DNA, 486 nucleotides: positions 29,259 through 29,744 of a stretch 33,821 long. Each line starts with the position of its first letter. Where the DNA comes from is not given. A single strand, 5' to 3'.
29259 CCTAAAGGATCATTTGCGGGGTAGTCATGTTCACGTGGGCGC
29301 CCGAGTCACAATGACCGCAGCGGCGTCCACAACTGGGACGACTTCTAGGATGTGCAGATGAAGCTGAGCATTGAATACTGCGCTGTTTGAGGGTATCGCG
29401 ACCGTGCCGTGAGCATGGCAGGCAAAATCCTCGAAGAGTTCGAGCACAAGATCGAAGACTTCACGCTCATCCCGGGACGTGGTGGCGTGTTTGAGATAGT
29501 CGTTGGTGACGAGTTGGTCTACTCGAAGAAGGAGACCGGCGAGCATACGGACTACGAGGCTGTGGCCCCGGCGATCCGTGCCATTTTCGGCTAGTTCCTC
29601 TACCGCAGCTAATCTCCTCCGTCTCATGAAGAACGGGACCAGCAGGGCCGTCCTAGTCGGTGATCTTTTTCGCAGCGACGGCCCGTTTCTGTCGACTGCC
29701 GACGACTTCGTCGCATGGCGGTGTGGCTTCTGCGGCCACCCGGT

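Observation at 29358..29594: SelW/Rdx-family gene with an in-frame TGA exactly at the CxxU redox position: candidate selenoprotein missed by the ORF track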

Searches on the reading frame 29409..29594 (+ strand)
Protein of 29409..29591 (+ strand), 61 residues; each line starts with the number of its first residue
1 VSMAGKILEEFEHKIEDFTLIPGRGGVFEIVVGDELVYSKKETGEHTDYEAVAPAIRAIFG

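Call 4: search_protein_families(library=pfam, proteins=[window:29409-29591:+], max_evalue=1)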
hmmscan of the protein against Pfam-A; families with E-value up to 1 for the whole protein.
seq(61 aa): 1 family
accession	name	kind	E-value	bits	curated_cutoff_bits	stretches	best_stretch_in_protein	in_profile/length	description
PF10262.15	Rdx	-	2.8e-11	43.9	22.6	1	3-57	19-73/74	Rdx family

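Call 20: find_encoding_contigs(protein=window:29415-29594:+, flank=10000, max_places=4)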
Protein window:29415-29594:+ (59 aa): no gene with exactly this product is on record in the collection.
